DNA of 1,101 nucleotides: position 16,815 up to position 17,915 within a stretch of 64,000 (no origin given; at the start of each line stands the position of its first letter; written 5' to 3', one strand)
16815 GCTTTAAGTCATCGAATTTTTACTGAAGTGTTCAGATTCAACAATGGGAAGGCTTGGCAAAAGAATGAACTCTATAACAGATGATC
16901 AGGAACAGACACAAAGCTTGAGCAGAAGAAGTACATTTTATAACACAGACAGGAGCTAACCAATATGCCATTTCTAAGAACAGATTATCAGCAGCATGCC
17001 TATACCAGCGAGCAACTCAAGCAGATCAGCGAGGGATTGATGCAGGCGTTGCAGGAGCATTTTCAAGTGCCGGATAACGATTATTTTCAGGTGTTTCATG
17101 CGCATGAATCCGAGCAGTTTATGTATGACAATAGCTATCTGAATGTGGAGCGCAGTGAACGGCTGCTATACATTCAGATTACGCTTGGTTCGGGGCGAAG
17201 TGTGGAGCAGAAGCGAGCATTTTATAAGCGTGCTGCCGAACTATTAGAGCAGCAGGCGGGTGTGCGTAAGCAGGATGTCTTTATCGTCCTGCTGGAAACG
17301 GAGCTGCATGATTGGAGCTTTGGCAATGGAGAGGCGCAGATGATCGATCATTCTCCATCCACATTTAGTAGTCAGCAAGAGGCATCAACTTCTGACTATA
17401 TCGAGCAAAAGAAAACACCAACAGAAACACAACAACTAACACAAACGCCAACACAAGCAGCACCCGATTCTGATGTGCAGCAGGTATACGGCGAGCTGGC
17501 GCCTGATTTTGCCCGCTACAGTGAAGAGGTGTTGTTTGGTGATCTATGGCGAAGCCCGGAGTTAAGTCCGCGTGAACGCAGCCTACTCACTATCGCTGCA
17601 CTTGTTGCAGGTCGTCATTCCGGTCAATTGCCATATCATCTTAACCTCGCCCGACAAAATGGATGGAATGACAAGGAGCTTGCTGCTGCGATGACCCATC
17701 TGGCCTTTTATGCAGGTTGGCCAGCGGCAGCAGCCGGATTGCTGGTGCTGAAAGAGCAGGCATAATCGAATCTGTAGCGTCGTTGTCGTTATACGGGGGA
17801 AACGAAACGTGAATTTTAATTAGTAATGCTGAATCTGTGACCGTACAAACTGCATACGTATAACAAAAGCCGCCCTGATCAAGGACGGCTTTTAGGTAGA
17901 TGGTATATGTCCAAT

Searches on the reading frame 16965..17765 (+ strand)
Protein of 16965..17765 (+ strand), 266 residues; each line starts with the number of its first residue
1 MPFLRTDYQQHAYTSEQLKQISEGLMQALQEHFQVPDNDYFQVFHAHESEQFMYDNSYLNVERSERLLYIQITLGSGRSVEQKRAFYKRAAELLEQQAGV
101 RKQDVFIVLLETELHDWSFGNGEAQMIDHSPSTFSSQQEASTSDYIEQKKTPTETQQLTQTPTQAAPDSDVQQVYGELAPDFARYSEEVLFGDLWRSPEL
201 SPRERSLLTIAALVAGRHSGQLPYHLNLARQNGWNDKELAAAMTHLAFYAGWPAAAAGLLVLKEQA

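Call 7: search_protein_families(library=ncbifam, proteins=[window:16965-17765:+])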
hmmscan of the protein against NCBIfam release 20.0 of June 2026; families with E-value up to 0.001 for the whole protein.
window:16965-17765:+ (266 aa): 5 families
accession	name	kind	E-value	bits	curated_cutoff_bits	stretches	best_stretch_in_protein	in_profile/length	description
NF051488.1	bifunc_PcaDC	exception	5.6e-17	61.9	390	1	177-261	284-368/375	bifunctional 3-oxoadipate enol-lactonase/4-carboxymuconolactone decarboxylase PcaDC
TIGR02425.1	decarb_PcaC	equivalog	1.6e-14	54.1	155.7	1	178-263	31-116/123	4-carboxymuconolactone decarboxylase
NF002571.1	PRK02220.1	equivalog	3.9e-05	23.5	55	1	69-120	3-54/61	2-hydroxymuconate tautomerase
TIGR00013.1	taut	subfamily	0.00017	21.6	56.9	0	69-120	3-55/64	2-hydroxymuconate tautomerase family protein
NF001966.0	PRK00745.1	equivalog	0.00023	21.1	80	1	70-120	4-54/62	4-oxalocrotonate tautomerase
